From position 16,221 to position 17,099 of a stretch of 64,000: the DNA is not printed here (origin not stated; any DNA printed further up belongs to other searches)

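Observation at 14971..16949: Eroded stand-alone GyrB-ATPase-like (GHKL) protein coupled to a HAD-IG 5'-nucleotidase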

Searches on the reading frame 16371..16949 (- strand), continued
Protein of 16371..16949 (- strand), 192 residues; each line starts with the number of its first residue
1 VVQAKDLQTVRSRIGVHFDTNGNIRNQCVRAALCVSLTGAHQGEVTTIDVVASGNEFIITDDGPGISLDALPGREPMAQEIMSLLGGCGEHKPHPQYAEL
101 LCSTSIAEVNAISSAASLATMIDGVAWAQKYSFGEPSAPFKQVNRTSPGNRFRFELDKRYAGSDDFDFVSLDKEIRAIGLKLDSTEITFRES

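Call 28: fold_search(model_id=the predicted structure, library=pdb)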
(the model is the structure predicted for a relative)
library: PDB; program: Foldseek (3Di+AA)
matches with E <= 10: 1411; with E <= 0.001: 597
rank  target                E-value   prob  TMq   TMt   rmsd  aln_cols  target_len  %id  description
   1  4kfg_A                4.4e-11  1.00  0.70  0.71   4.1       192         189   24  The DNA Gyrase B ATP binding domain of Escherichia coli in complex with a small molecule inhibitor. (released 2014-01-15)
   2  7ptf_C                4.9e-11  1.00  0.74  0.70   4.5       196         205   24  Pseudomonas aeruginosa DNA gyrase B 24kDa ATPase subdomain complexed with novobiocin (released 2022-10-05)
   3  6m1j_A                7.5e-11  1.00  0.73  0.74   3.9       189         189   24  The DNA Gyrase B ATP binding domain of PSEUDOMONAS AERUGINOSA in complex with compound 12x (released 2020-09-02)
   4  3zkb_N                7.5e-11  1.00  0.72  0.40   5.3       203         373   21  CRYSTAL STRUCTURE OF THE ATPASE REGION OF Mycobacterium tuberculosis GyrB WITH AMPPNP (released 2013-09-18)
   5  6m1j_B                8.0e-11  1.00  0.73  0.75   3.4       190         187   23  The DNA Gyrase B ATP binding domain of PSEUDOMONAS AERUGINOSA in complex with compound 12x (released 2020-09-02)
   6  6m1s_B                9.0e-11  1.00  0.73  0.71   4.7       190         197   23  The DNA Gyrase B ATP binding domain of PSEUDOMONAS AERUGINOSA in complex with compound 12o (released 2020-09-02)
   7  5mmp                  1.0e-10  1.00  0.67  0.68   6.9       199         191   24  E. coli DNA Gyrase B 24 kDa ATPase domain in complex with 1-ethyl-3-[5-pyridin-4-yl-8-(pyridin-3-ylamino)-isoquinolin-3- (released 2017-04-26)
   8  7ptf_A                1.1e-10  1.00  0.74  0.68   4.5       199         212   24  Pseudomonas aeruginosa DNA gyrase B 24kDa ATPase subdomain complexed with novobiocin (released 2022-10-05)
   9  3zkb_P                1.2e-10  1.00  0.74  0.41   4.6       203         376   21  CRYSTAL STRUCTURE OF THE ATPASE REGION OF Mycobacterium tuberculosis GyrB WITH AMPPNP (released 2013-09-18)
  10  7ptg_A                1.6e-10  1.00  0.71  0.74   3.5       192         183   22  Pseudomonas aeruginosa DNA gyrase B 24kDa ATPase subdomain complexed with EBL2888 (released 2022-10-05)
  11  4kfg_B                1.6e-10  1.00  0.71  0.71   4.2       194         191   24  The DNA Gyrase B ATP binding domain of Escherichia coli in complex with a small molecule inhibitor. (released 2014-01-15)
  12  4bae_B                1.6e-10  1.00  0.67  0.70   6.3       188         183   20  Optimisation of pyrroleamides as mycobacterial GyrB ATPase inhibitors: Structure Activity Relationship and in vivo eff (released 2013-10-30)
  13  4urm_C                1.9e-10  1.00  0.71  0.72   4.2       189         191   22  Crystal Structure of Staph GyraseB 24kDa in complex with Kibdelomycin (released 2014-07-30)
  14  4pu9                  1.9e-10  1.00  0.73  0.40   4.1       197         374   23  E. coli GyrB 43-kDa N-terminal fragment in complex with ADP-BeF3 (released 2014-09-24)
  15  6m1s_A                2.1e-10  1.00  0.70  0.72   5.3       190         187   22  The DNA Gyrase B ATP binding domain of PSEUDOMONAS AERUGINOSA in complex with compound 12o (released 2020-09-02)
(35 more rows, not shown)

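Call 31: find_related_loci(query=A3, collection=genome_contigs, flank=6000)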
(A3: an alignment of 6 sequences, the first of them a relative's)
Query A3 (201 aa) in genome_contigs; peptide patterns used: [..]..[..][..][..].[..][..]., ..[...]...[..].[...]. (x = any residue, [..] = any of these).
18 stretches matched a pattern; 2 encode a relative of the query (tblastn E <= 1e-3); 2 distinct loci.
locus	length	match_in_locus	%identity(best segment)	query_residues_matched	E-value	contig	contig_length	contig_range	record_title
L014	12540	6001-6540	41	17-197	3e-39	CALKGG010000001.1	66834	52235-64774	MAG: uncultured Acidimicrobiales bacterium isolate R3_Bin_Bin_10_sub_1 genome assembly, contig: c_000000947237, whole ge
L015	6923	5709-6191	43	41-201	5e-36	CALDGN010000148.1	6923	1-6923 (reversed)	MAG: uncultured Acidimicrobiales bacterium isolate B4_Bin_Bin_32_sub_1 genome assembly, contig: c_000002360878, whole ge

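Call 32: find_homologous_proteins(query=A2, max_evalue=1e-10)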
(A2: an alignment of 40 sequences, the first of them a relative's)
Query A2 (40 sequences) (216 aa, profile of the alignment): 30 proteins with E <= 1e-10 among 8000 candidates.
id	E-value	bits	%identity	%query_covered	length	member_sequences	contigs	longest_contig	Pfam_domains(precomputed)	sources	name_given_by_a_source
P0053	2.1e-66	241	35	86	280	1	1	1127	-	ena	-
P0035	8.7e-64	232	100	100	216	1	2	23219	-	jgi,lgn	-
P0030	2.6e-62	228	48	89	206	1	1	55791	-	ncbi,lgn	-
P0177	9.8e-62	226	47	91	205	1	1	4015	-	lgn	-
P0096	1.9e-61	225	34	87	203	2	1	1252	PF02518.32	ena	-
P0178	1.3e-60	222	47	93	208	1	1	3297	-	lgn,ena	-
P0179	3.2e-59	218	27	90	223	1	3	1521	-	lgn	-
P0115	8.3e-53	197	25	84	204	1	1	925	-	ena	-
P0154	2.9e-51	192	26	86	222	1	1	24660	-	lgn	-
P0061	4.6e-49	184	39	68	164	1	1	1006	PF02518.32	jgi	jgi:DNA gyrase subunit B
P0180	9.1e-48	180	59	81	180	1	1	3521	-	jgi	-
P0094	1.3e-47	180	36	76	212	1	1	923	-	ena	-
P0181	1.8e-42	163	37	73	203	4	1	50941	PF02518.32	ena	-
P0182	8.5e-40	154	31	90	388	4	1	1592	PF02518.32,PF00204.32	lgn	-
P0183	2.8e-39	152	31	81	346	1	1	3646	PF02518.32,PF00204.32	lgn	-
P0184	5.4e-37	145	31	91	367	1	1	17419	PF02518.32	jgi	jgi:DNA gyrase/topoisomerase IV subunit B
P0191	5.6e-27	112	28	83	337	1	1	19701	PF02518.32,PF00204.32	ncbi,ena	-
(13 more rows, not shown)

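Call 33: find_encoding_contigs(protein=P0030, flank=7000, max_places=2)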
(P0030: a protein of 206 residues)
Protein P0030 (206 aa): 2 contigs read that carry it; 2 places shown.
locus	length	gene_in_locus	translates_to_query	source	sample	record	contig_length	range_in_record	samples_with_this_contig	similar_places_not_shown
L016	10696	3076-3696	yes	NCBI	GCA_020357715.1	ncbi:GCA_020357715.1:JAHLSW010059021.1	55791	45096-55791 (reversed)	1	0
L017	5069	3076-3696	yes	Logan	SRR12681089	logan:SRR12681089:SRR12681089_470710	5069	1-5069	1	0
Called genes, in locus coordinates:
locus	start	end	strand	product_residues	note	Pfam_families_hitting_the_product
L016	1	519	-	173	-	?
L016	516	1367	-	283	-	-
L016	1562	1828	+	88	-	-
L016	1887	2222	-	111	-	-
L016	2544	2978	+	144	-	-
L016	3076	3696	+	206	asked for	-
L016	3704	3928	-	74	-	-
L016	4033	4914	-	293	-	PF15567:Imm35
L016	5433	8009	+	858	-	PF13085:Fer2_3 (weak), PF01799:Fer2_2, PF01315:Ald_Xan_dh_C (faint), PF02738:MoCoBD_1, PF20256:MoCoBD_2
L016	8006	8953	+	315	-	PF00941:FAD_binding_5, PF03450:CO_deh_flav_C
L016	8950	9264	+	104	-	-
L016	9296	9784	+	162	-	PF10604:Polyketide_cyc2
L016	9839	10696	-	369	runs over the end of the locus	PF07885:Ion_trans_2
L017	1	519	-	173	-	?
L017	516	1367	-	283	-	-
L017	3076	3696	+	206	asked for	-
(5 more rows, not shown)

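Call 34: find_encoding_contigs(protein=P0035, flank=7000, max_places=2)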
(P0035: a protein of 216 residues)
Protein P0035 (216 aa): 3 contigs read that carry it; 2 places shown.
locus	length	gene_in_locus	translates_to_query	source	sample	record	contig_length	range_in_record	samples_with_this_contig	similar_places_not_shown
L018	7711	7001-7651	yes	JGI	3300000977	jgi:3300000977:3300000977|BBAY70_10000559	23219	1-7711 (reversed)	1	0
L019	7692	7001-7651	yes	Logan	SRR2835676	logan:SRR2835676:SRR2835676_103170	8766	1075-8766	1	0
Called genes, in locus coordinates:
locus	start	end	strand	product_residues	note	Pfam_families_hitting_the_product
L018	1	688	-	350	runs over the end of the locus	-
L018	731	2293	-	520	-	PF00501:AMP-binding, PF13193:AMP-binding_C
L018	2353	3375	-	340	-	PF25160:LdpA_Fe-S-bd (faint), PF12838:Fer4_7, PF13484:Fer4_16 (faint)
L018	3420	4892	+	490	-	PF00501:AMP-binding, PF13193:AMP-binding_C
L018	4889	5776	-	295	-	PF13279:4HBT_2 (weak)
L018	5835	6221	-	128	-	PF12680:SnoaL_2 (weak)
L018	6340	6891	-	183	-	-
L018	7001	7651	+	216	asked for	-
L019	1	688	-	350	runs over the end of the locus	-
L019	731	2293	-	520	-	PF00501:AMP-binding, PF13193:AMP-binding_C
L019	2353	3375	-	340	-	PF25160:LdpA_Fe-S-bd (faint), PF12838:Fer4_7, PF13484:Fer4_16 (faint)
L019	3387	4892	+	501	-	PF00501:AMP-binding, PF13193:AMP-binding_C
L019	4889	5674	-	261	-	-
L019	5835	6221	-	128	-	PF12680:SnoaL_2 (weak)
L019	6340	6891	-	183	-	-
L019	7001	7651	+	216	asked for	-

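Call 35: find_encoding_contigs(protein=P0154, flank=7000, max_places=2)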
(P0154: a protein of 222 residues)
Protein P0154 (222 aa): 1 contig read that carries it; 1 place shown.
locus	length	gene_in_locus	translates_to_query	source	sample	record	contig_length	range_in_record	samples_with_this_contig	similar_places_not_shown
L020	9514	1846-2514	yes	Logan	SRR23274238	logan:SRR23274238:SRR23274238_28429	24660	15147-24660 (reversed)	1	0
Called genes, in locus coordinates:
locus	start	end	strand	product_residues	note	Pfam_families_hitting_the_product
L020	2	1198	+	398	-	?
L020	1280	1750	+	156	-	PF12867:DinB_2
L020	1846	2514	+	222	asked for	-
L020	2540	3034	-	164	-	PF13302:Acetyltransf_3, PF13420:Acetyltransf_4, PF00583:Acetyltransf_1, PF13673:Acetyltransf_10 (weak), PF13508:Acetyltransf_7, PF08445:FR47 (weak)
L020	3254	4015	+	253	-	PF00106:adh_short, PF01370:Epimerase (weak), PF08659:KR, PF13561:adh_short_C2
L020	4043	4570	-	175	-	-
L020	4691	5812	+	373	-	PF14237:GYF_2 (weak)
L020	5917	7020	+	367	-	PF00150:Cellulase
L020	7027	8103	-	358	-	PF14486:DUF4432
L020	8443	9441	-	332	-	PF03372:Exo_endo_phos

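Call 38: list_cluster_members(proteins=[P0003, P0007, P0013, P0017, P0019, P0030, P0191])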
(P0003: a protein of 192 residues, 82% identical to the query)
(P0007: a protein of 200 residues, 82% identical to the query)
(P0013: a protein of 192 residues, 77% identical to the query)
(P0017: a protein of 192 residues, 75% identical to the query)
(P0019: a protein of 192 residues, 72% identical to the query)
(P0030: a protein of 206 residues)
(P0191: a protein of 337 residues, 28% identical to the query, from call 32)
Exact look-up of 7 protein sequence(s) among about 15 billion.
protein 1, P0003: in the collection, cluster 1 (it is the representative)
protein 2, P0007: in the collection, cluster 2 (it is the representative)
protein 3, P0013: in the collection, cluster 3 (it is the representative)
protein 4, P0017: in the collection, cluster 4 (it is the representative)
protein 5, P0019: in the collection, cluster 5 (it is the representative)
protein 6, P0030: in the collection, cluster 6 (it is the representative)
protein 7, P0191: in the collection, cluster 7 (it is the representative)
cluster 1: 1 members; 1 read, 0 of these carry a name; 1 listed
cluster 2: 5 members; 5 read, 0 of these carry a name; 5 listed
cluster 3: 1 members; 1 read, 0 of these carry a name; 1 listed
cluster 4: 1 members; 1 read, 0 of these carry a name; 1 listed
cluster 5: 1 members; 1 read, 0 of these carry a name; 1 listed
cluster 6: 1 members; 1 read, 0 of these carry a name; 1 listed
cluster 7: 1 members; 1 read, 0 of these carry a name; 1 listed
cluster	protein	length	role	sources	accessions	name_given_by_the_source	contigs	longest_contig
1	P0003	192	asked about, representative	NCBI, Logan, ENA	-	-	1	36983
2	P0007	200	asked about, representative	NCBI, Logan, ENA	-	-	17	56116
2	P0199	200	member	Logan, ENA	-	-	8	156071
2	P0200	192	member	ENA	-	-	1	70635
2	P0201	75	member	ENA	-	-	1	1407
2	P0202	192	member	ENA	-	-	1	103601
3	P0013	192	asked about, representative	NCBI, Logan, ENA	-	-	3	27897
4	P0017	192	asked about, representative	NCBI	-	-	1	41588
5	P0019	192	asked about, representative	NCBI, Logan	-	-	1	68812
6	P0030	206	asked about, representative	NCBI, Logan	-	-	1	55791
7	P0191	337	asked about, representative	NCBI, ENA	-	-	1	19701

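Call 39: search_protein_families(library=ncbifam, proteins=[P0028, P0029, P0030, P0031, P0032, P0035, P0040, P0048, P0055, P0154], max_evalue=0.01)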
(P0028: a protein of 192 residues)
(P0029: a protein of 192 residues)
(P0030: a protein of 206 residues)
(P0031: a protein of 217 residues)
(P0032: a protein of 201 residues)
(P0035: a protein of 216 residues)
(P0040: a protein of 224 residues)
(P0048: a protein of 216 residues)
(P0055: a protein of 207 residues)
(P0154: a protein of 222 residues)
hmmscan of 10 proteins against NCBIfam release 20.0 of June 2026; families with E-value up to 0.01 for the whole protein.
P0028 (192 aa): 5 families
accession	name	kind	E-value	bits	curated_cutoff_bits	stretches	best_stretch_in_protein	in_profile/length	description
NF004189.0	PRK05644.1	subfamily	1.7e-09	36.6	740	1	6-191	21-210/641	DNA gyrase subunit B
TIGR01059.1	gyrB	equivalog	2.3e-08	33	882.4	1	6-191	12-202/639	DNA topoisomerase (ATP-hydrolyzing) subunit B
TIGR01055.1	parE_Gneg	equivalog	2.4e-08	32.9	723.35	1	4-191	13-203/625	DNA topoisomerase IV subunit B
TIGR01058.1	parE_Gpos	equivalog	1.4e-07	30.3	899.95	1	5-191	15-206/637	DNA topoisomerase IV subunit B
NF011501.0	PRK14939.1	subfamily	3.9e-07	28.9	796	1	46-191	62-211/803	DNA gyrase subunit B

P0029 (192 aa): 5 families
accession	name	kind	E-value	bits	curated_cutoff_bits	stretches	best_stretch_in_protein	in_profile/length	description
NF004189.0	PRK05644.1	subfamily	4.4e-17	61.6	740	1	4-175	18-194/641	DNA gyrase subunit B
NF011501.0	PRK14939.1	subfamily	1.9e-16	59.7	796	1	4-176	18-196/803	DNA gyrase subunit B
TIGR01059.1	gyrB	equivalog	3.2e-16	58.9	882.4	1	4-175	9-186/639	DNA topoisomerase (ATP-hydrolyzing) subunit B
TIGR01055.1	parE_Gneg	equivalog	2.9e-12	45.9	723.35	1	2-170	10-182/625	DNA topoisomerase IV subunit B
TIGR01058.1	parE_Gpos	equivalog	2.4e-09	36.1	899.95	1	4-182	13-197/637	DNA topoisomerase IV subunit B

P0030 (206 aa): 5 families
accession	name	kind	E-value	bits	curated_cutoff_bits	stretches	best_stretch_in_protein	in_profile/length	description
NF004189.0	PRK05644.1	subfamily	1.4e-26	93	740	1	12-192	13-198/641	DNA gyrase subunit B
TIGR01059.1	gyrB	equivalog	3.9e-26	91.7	882.4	1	13-200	5-198/639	DNA topoisomerase (ATP-hydrolyzing) subunit B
NF011501.0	PRK14939.1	subfamily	4.2e-26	91.6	796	1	12-200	13-207/803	DNA gyrase subunit B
TIGR01058.1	parE_Gpos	equivalog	3e-20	72.1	899.95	1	13-202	9-204/637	DNA topoisomerase IV subunit B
TIGR01055.1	parE_Gneg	equivalog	3.5e-15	55.5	723.35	1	10-186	5-185/625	DNA topoisomerase IV subunit B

P0031 (217 aa): 5 families
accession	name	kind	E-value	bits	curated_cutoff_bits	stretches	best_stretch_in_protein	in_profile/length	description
NF011501.0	PRK14939.1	subfamily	1.2e-23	83.5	796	1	4-187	9-196/803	DNA gyrase subunit B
NF004189.0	PRK05644.1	subfamily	8.5e-22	77.2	740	1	4-188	9-196/641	DNA gyrase subunit B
TIGR01059.1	gyrB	equivalog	2.4e-19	69.3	882.4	1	8-185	4-185/639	DNA topoisomerase (ATP-hydrolyzing) subunit B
TIGR01055.1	parE_Gneg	equivalog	1.5e-16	60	723.35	1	8-187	7-188/625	DNA topoisomerase IV subunit B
TIGR01058.1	parE_Gpos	equivalog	5.6e-16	58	899.95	1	1-187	1-191/637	DNA topoisomerase IV subunit B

P0032 (201 aa): 5 families
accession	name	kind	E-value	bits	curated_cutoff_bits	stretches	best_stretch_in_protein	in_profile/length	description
NF011501.0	PRK14939.1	subfamily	7.6e-25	87.5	796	1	2-197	7-207/803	DNA gyrase subunit B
NF004189.0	PRK05644.1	subfamily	2.1e-23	82.5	740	1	2-189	7-198/641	DNA gyrase subunit B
TIGR01059.1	gyrB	equivalog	2e-20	72.9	882.4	1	5-197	1-198/639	DNA topoisomerase (ATP-hydrolyzing) subunit B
TIGR01058.1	parE_Gpos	equivalog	7.6e-19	67.5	899.95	1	1-196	1-201/637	DNA topoisomerase IV subunit B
TIGR01055.1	parE_Gneg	equivalog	8.5e-17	60.8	723.35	1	3-184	2-186/625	DNA topoisomerase IV subunit B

P0035 (216 aa): 5 families
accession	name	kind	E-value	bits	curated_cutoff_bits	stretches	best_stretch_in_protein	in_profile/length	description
NF011501.0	PRK14939.1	subfamily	4.6e-28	98.1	796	1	18-200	11-198/803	DNA gyrase subunit B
TIGR01059.1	gyrB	equivalog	1e-26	93.6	882.4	1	20-201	4-190/639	DNA topoisomerase (ATP-hydrolyzing) subunit B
NF004189.0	PRK05644.1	subfamily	5.3e-26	91.1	740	1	18-210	11-207/641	DNA gyrase subunit B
TIGR01058.1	parE_Gpos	equivalog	7.4e-22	77.4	899.95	1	18-212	6-205/637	DNA topoisomerase IV subunit B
TIGR01055.1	parE_Gneg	equivalog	4.1e-18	65.1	723.35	1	20-207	7-197/625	DNA topoisomerase IV subunit B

P0040 (224 aa): 5 families
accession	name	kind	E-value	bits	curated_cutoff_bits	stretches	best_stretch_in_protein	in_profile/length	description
NF011501.0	PRK14939.1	subfamily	5.6e-37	127.6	796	1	6-214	13-223/803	DNA gyrase subunit B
TIGR01059.1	gyrB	equivalog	8.2e-34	117.1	882.4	1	6-204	4-204/639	DNA topoisomerase (ATP-hydrolyzing) subunit B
NF004189.0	PRK05644.1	subfamily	3.9e-33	114.7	740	1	6-196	13-204/641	DNA gyrase subunit B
TIGR01058.1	parE_Gpos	equivalog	1.4e-28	99.7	899.95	1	7-199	9-203/637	DNA topoisomerase IV subunit B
TIGR01055.1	parE_Gneg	equivalog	5.2e-24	84.6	723.35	1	7-182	8-183/625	DNA topoisomerase IV subunit B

P0048 (216 aa): 5 families
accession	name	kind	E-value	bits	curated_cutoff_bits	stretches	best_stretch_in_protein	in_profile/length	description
NF004189.0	PRK05644.1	subfamily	8.3e-25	87.2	740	1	2-187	9-194/641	DNA gyrase subunit B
NF011501.0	PRK14939.1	subfamily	6e-24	84.5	796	1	2-186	9-194/803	DNA gyrase subunit B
TIGR01059.1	gyrB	equivalog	1.6e-23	83.1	882.4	1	3-187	1-186/639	DNA topoisomerase (ATP-hydrolyzing) subunit B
TIGR01055.1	parE_Gneg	equivalog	1.5e-17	63.3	723.35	1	2-184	3-184/625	DNA topoisomerase IV subunit B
TIGR01058.1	parE_Gpos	equivalog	6.9e-15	54.4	899.95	1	3-184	5-187/637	DNA topoisomerase IV subunit B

P0055 (207 aa): 5 families
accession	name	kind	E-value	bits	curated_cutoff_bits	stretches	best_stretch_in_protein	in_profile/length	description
NF011501.0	PRK14939.1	subfamily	1.4e-32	113.1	796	1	5-198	16-214/803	DNA gyrase subunit B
NF004189.0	PRK05644.1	subfamily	4e-31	108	740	1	5-197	16-212/641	DNA gyrase subunit B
TIGR01059.1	gyrB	equivalog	1.4e-29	103.1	882.4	1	5-186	7-190/639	DNA topoisomerase (ATP-hydrolyzing) subunit B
TIGR01058.1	parE_Gpos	equivalog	2.1e-24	85.9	899.95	1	5-196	11-207/637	DNA topoisomerase IV subunit B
TIGR01055.1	parE_Gneg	equivalog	2.2e-16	59.5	723.35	1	6-185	11-190/625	DNA topoisomerase IV subunit B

P0154 (222 aa): 5 families
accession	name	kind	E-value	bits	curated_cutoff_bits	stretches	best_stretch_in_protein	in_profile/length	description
NF004189.0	PRK05644.1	subfamily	7e-22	77.5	740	1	7-201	8-199/641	DNA gyrase subunit B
NF011501.0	PRK14939.1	subfamily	1.6e-20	73.2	796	1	7-219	8-218/803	DNA gyrase subunit B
TIGR01059.1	gyrB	equivalog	2.3e-19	69.4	882.4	1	12-199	4-189/639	DNA topoisomerase (ATP-hydrolyzing) subunit B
TIGR01058.1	parE_Gpos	equivalog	2.4e-15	56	899.95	1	12-212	8-206/637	DNA topoisomerase IV subunit B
TIGR01055.1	parE_Gneg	equivalog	2.8e-14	52.5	723.35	1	12-187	7-178/625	DNA topoisomerase IV subunit B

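Call 52: find_related_loci(query=A3, collection=viral_contigs, flank=5000)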
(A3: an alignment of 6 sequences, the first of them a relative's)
Query A3 (201 aa) in viral_contigs; peptide patterns used: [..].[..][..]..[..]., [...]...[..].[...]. (x = any residue, [..] = any of these).
40 stretches matched a pattern, but none encodes a relative of the query by tblastn (E <= 1e-3).

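Call 53: find_related_loci(query=A1, collection=viral_contigs, flank=5000)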
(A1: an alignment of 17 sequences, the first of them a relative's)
Query A1 (192 aa) in viral_contigs; peptide patterns used: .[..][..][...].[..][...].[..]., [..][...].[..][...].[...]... (x = any residue, [..] = any of these).
44 stretches matched a pattern, but none encodes a relative of the query by tblastn (E <= 1e-3).
